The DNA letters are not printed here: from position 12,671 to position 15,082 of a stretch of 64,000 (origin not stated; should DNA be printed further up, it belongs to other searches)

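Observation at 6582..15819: Cell-envelope glycosylation locus: GtrA, two PepSY/GT87-like polytopic proteins, YmdB, GalE, Wzy_C-TPR fusion, lipoprotein phosphoesterase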

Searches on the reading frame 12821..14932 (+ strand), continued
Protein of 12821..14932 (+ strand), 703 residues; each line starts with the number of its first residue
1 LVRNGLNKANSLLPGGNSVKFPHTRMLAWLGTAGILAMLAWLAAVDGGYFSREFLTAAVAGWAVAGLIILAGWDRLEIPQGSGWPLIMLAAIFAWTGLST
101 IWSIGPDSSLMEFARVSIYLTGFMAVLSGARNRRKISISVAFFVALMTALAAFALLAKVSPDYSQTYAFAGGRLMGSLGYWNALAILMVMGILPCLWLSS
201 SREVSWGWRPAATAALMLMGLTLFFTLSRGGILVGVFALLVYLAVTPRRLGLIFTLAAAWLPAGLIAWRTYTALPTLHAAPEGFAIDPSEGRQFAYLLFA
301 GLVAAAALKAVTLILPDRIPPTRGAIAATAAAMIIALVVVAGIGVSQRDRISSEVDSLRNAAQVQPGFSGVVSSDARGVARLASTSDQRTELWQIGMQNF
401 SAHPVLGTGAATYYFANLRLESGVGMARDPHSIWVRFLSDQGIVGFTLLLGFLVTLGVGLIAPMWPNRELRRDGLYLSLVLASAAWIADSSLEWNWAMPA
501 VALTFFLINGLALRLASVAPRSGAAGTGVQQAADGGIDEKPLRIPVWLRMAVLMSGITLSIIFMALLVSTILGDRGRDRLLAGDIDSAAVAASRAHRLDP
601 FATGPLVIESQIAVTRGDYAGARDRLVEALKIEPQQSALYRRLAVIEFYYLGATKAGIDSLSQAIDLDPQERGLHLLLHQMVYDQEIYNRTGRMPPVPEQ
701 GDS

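Call 49: find_encoding_contigs(protein=P0021, flank=10000, max_places=1)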
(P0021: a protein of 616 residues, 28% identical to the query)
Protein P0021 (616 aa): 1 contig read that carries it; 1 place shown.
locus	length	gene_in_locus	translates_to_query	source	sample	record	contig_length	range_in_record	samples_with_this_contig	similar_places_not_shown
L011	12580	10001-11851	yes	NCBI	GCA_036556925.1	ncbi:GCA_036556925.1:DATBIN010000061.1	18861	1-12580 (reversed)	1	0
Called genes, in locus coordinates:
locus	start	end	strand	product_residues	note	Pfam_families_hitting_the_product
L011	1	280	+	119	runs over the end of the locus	PF02311:AraC_binding, PF07883:Cupin_2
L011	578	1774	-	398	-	PF00270:DEAD, PF04851:ResIII, PF00271:Helicase_C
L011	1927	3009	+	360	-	PF00155:Aminotran_1_2, PF12897:Asp_aminotransf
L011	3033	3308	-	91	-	PF06305:LapA_dom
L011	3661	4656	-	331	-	PF13180:PDZ_2, PF17820:PDZ_6, PF05362:Lon_C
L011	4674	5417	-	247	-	PF00106:adh_short, PF13460:NAD_binding_10 (weak), PF13561:adh_short_C2, PF23441:SDR (weak)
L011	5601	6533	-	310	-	PF00056:Ldh_1_N, PF02866:Ldh_1_C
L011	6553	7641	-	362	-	PF00180:Iso_dh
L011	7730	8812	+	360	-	PF00285:Citrate_synt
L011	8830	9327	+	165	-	PF13646:HEAT_2 (weak), PF02985:HEAT (faint), PF12717:Cnd1 (faint)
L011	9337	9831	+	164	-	PF00731:AIRC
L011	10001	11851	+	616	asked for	PF04932:Wzy_C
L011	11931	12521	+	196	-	-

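Call 50: search_solved_structures(query=A1, max_evalue=10, show_alignments=0)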
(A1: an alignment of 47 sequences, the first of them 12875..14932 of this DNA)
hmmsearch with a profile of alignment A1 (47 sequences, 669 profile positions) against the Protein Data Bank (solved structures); distinct sequences matched with E-value up to 10: 322 (the best 60 are shown).
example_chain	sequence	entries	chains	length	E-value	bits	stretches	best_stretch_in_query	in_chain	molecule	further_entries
9qhb_A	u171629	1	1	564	1e-100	341.2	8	557-658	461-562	Engineered tetratricopeptide repeat protein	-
9qhc_A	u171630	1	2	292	4e-56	193.9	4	556-658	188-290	Engineered tetratricopeptide repeat protein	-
8bu0_A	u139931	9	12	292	4.3e-56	193.8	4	557-658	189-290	Consensus tetratricopeptide repeat protein | Crystal structure of an 8-repeat consensus TPR superhelix with Zinc. | Monomer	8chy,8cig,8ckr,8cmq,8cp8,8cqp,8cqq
7ntf_A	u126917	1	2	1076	3.4e-35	124.7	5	551-650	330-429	Isoform 1 of UDP-N-acetylglucosamine--peptide N-acetylglucosaminyltransferase 110 kDa subu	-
7yeh_B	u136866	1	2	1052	5.3e-35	124.1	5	551-649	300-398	UDP-N-acetylglucosamine--peptide N-acetylglucosaminyltransferase 110 kDa subunit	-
7yea_A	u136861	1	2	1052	6e-35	123.9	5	551-650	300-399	UDP-N-acetylglucosamine--peptide N-acetylglucosaminyltransferase 110 kDa subunit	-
1w3b_A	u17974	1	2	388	3e-31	111.6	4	551-650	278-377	UDP-N-ACETYLGLUCOSAMINE--PEPTIDE N-ACETYLGLUCOSAMINYLTRANSFERASE 110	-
6eou_A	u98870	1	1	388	7.5e-31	110.3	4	551-650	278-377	UDP-N-acetylglucosamine--peptide N-acetylglucosaminyltransferase 110 kDa subunit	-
9gzg_A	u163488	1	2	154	2e-30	108.9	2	557-658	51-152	Engineered CTPR protein with glutamic acids for conductivity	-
2fo7_A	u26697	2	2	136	4.8e-29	104.4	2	557-645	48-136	SYNTHETIC CONSENSUS TPR PROTEIN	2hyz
8ch0_A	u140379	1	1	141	4.2e-26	94.6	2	577-648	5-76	Consensus tetratricopeptide repeat protein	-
7obi_A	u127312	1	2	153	6.9e-25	90.6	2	577-655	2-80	CTPR-rv4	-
8cus_A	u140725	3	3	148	3.5e-24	88.3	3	560-654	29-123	I432-1(NaCl) Chain A | I432-1(Imd) Chain A | I432-1-X3 Chain A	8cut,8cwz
7qdr_B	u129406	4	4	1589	2.1e-22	82.4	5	577-645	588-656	Tetratricopeptide repeat protein 37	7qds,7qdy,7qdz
9g8o_B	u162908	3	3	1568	2.5e-22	82.2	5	577-645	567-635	Superkiller complex protein 3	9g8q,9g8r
7tpg_B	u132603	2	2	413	5.7e-14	54.6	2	321-466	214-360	Putative cell surface polysaccharide polymerase/ligase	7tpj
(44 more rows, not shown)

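Call 60: find_encoding_contigs(protein=P0001, flank=10000, max_places=2)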
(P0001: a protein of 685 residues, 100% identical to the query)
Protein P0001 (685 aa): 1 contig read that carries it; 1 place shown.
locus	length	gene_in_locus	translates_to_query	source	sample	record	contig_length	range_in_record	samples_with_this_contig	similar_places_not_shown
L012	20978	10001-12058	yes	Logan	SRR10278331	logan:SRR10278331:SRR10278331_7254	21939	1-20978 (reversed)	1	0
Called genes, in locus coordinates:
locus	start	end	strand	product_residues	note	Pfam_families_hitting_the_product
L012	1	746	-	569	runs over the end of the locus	?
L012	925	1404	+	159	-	-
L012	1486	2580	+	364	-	PF00266:Aminotran_5, PF01041:DegT_DnrJ_EryC1 (weak)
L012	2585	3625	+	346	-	-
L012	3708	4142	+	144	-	PF04138:GtrA_DPMS_TM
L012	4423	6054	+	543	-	-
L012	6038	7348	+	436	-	PF09594:GT87 (weak)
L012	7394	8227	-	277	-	PF00149:Metallophos, PF13277:YmdB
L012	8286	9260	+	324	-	PF01073:3Beta_HSD, PF01370:Epimerase, PF02719:Polysacc_synt_2, PF04321:RmlD_sub_bind, PF05368:NmrA, PF13460:NAD_binding_10, PF16363:GDP_Man_Dehyd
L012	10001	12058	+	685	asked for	PF04932:Wzy_C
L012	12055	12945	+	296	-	PF00149:Metallophos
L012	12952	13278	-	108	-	PF14559:TPR_19 (faint), PF07719:TPR_2 (faint), PF13174:TPR_6 (faint), PF13428:TPR_14 (faint), PF13432:TPR_16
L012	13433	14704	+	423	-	PF02403:Seryl_tRNA_N, PF00587:tRNA-synt_2b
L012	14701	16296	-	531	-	PF17159:MASE3, PF00512:HisKA, PF02518:HATPase_c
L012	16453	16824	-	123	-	-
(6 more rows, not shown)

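Call 63: find_related_loci(query=A3, collection=genome_contigs, flank=10000)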
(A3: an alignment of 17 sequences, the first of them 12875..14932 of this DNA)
Query A3 (685 aa) in genome_contigs; peptide patterns used: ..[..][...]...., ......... (x = any residue, [..] = any of these).
51 stretches matched a pattern; 19 encode a relative of the query (tblastn E <= 1e-3); 19 distinct loci.
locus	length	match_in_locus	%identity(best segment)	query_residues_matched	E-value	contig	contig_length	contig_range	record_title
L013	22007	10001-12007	50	11-681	0e+0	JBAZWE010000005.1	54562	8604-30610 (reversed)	MAG: Thermoleophilia bacterium isolate SO_2017_GW1_27 NODE_3111_length_54562_cov_0.995922_OW334_2017, whole genome shotg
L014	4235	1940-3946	49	11-681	0e+0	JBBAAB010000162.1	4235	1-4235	MAG: Thermoleophilia bacterium isolate SO_2017_GW3_30 scaffold_9893_c1_OW296A_2017, whole genome shotgun sequence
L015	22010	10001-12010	48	10-681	0e+0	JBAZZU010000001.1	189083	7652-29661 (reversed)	MAG: Thermoleophilia bacterium isolate SO_2017_GW3_24 scaffold_95_c1_OW296A_2017, whole genome shotgun sequence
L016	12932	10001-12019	46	9-681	7e-177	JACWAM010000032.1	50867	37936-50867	MAG: Thermoleophilia bacterium isolate B_ACT_11 k141_133228, whole genome shotgun sequence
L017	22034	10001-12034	46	8-681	9e-167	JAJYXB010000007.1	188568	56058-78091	MAG: Actinomycetes bacterium isolate FK3.bin172 NODE_70_length_188568_cov_19.736724, whole genome shotgun sequence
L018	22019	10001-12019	46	9-681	1e-173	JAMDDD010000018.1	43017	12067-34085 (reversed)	MAG: Actinomycetota bacterium isolate FK_Sedi_B_Bin.151 NODE_2370_length_43017_cov_4.112, whole genome shotgun sequence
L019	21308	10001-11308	30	70-507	8e-27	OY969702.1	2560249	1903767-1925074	MAG: uncultured Solirubrobacterales bacterium isolate MFD02416.bin.c.17 genome assembly, chromosome: 1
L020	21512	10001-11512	28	77-601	7e-25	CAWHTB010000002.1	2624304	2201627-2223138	MAG: uncultured Actinomycetes bacterium isolate MFD09212.bin.1.13 genome assembly, contig: contig_7619, whole genome sho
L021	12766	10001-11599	26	77-629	4e-28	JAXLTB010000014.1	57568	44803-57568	MAG: Solirubrobacterales bacterium isolate STL-ACT50 C3.96.fa-14, whole genome shotgun sequence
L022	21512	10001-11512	28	77-601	5e-25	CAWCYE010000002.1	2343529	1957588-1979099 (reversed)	MAG: uncultured Solirubrobacterales bacterium isolate MFD09267.bin.1.194 genome assembly, contig: contig_27083, whole ge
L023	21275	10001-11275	25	68-503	1e-20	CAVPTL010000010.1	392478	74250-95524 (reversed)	MAG: uncultured Actinomycetes bacterium isolate MFD09368.bin.1.228 genome assembly, contig: contig_29093, whole genome s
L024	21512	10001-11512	28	77-601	4e-20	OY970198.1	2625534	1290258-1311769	MAG: uncultured Solirubrobacterales bacterium isolate MFD05567.bin.c.1 genome assembly, chromosome: 1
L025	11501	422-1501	31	68-429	1e-14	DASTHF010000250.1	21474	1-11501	MAG TPA_asm: Solirubrobacterales bacterium isolate SMAG_U450 k141_949354, whole genome shotgun sequence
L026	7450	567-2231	27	77-654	6e-14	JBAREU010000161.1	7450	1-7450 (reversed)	MAG: Solirubrobacterales bacterium isolate MFD06388_ilm_asm_bin3 k127_50601, whole genome shotgun sequence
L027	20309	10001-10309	32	371-493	4e-6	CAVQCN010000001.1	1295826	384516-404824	MAG: uncultured Chloroflexia bacterium isolate MFD02416.bin.1.135 genome assembly, contig: contig_16886, whole genome sh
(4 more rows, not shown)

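Call 67: search_protein_families(library=pfam, proteins=[L019:4388-6799:+, L019:6835-7422:-, L019:7712-9199:-, L019:9216-9836:-, L019:9767-11710:+, L019:11774-13294:+, L019:13504-14124:+, L019:14819-16324:-, L019:16719-18239:+, L019:3388-4410:+], max_evalue=0.0001)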
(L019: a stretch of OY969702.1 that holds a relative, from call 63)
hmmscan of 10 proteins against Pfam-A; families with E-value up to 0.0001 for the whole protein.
L019:4388-6799:+ (803 aa): 1 family
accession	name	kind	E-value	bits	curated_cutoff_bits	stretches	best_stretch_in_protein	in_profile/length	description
PF16640.11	Big_3_5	-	5.4e-17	62.6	35.5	1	665-751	2-87/88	Bacterial Ig-like domain (group 3)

L019:6835-7422:- (195 aa): 0 families

L019:7712-9199:- (495 aa): 0 families

L019:9216-9836:- (206 aa): 0 families

L019:9767-11710:+ (647 aa): 1 family
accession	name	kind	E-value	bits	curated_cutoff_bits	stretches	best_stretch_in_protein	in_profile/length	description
PF04932.20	Wzy_C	-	5e-13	49.5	31.7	1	316-439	36-148/149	O-Antigen ligase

L019:11774-13294:+ (506 aa): 4 families
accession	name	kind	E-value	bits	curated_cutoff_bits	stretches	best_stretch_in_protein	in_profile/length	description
PF01656.29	CbiA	-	5e-06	26.9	25.4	0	311-428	1-72/125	CobQ/CobB/MinD/ParA nucleotide binding domain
PF13807.11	GNVR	-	2.3e-05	24.6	27.7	1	187-241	23-77/82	G-rich domain on putative tyrosine kinase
PF09140.17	MipZ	-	2.7e-05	24.1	20.7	0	311-433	3-108/262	ATPase MipZ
PF13614.12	AAA_31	-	8.9e-05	22.9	27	0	311-438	4-132/177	AAA domain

L019:13504-14124:+ (206 aa): 2 families
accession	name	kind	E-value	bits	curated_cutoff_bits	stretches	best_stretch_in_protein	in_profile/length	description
PF00132.30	Hexapep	-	9.3e-12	44.6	27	1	135-169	2-36/36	Bacterial transferase hexapeptide (six repeats)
PF14602.12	Hexapep_2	-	1.6e-07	31.3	27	0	134-167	1-32/34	Hexapeptide repeat of succinyl-transferase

L019:14819-16324:- (501 aa): 1 family
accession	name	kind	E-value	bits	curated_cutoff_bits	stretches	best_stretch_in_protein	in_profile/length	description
PF01943.22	Polysacc_synt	-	7.7e-14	52.2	28.2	1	4-278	3-269/274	Polysaccharide biosynthesis protein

L019:16719-18239:+ (506 aa): 0 families

L019:3388-4410:+ (340 aa): 0 families

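Call 71: search_protein_families(library=padloc, proteins=[window:12875-14932:+], max_evalue=0.001)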
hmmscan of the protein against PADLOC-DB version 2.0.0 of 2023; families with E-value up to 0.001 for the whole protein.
window:12875-14932:+ (685 aa): 0 families

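Call 83: find_encoding_contigs(protein=P0025, flank=8000, max_places=1)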
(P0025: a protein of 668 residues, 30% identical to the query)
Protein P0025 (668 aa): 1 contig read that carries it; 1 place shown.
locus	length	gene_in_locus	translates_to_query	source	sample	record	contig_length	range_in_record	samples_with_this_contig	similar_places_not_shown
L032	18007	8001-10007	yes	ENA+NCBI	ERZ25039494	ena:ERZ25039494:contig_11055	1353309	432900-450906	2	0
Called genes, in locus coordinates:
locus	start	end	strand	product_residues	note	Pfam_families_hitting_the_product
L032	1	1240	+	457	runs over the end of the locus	-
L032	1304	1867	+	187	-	PF01872:RibD_C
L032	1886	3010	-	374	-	PF06224:AlkZ-like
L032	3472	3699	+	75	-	-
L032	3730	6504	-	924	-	PF08471:Ribonuc_red_2_N, PF02867:Ribonuc_red_lgC, PF12637:TSCPD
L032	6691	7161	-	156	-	-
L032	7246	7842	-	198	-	-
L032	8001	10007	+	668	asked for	PF04932:Wzy_C, PF07719:TPR_2 (faint), PF13428:TPR_14 (weak), PF13432:TPR_16, PF13414:TPR_11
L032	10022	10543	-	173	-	PF00293:NUDIX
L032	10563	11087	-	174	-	PF13399:LytR_C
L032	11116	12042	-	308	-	PF01073:3Beta_HSD, PF01370:Epimerase, PF02719:Polysacc_synt_2, PF04321:RmlD_sub_bind, PF07993:NAD_binding_4 (faint), PF13460:NAD_binding_10 (weak), PF16363:GDP_Man_Dehyd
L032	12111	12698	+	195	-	PF02223:Thymidylate_kin, PF13521:AAA_28 (weak)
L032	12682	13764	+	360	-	PF13177:DNA_pol3_delta2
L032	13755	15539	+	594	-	PF01408:GFO_IDH_MocA, PF00535:Glycos_transf_2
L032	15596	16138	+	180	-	PF00908:dTDP_sugar_isom, PF14667:Polysacc_synt_C (weak)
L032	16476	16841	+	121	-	-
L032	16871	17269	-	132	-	PF00903:Glyoxalase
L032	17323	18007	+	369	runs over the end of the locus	PF12802:MarR_2 (faint)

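Call 84: find_encoding_contigs(protein=P0067, flank=8000, max_places=1)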
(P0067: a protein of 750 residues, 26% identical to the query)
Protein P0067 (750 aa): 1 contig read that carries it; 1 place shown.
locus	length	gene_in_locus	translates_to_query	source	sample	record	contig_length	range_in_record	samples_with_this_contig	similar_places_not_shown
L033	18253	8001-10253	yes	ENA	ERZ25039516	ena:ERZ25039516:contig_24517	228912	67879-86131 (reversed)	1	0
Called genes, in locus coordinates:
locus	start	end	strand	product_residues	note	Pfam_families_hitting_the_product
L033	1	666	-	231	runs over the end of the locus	-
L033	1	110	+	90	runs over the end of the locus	PF16363:GDP_Man_Dehyd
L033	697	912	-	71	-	-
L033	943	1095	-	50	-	-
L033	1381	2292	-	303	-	PF01073:3Beta_HSD, PF01370:Epimerase, PF02719:Polysacc_synt_2, PF04321:RmlD_sub_bind, PF13460:NAD_binding_10, PF16363:GDP_Man_Dehyd, PF07993:NAD_binding_4 (weak)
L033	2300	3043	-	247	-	PF20706:GT4-conflict (weak), PF00534:Glycos_transf_1, PF13692:Glyco_trans_1_4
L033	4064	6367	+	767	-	PF13439:Glyco_transf_4, PF13579:Glyco_trans_4_4, PF13477:Glyco_trans_4_2 (weak), PF00534:Glycos_transf_1, PF13524:Glyco_trans_1_2 (weak), PF13692:Glyco_trans_1_4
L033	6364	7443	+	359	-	PF20706:GT4-conflict (weak), PF00534:Glycos_transf_1, PF13692:Glyco_trans_1_4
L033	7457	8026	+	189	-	-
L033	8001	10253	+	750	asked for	PF04932:Wzy_C, PF07719:TPR_2 (faint), PF13432:TPR_16 (weak), PF13428:TPR_14 (weak)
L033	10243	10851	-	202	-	PF01209:Ubie_methyltran, PF13489:Methyltransf_23, PF02353:CMAS (faint), PF07021:MetW, PF13649:Methyltransf_25, PF13847:Methyltransf_31, PF08241:Methyltransf_11, PF08242:Methyltransf_12, +1 more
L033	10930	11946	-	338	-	PF00672:HAMP, PF00512:HisKA, PF13581:HATPase_c_2 (weak), PF02518:HATPase_c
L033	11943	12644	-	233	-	PF00072:Response_reg, PF00486:Trans_reg_C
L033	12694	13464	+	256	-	PF13483:Lactamase_B_3, PF12706:Lactamase_B_2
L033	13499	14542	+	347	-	-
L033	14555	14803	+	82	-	PF01253:SUI1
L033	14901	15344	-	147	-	PF00300:His_Phos_1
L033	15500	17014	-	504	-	PF13727:CoA_binding_3, PF02397:Bac_transf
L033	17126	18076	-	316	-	PF01073:3Beta_HSD, PF01370:Epimerase, PF02719:Polysacc_synt_2 (faint), PF04321:RmlD_sub_bind, PF07993:NAD_binding_4 (faint), PF16363:GDP_Man_Dehyd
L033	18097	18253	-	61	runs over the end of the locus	-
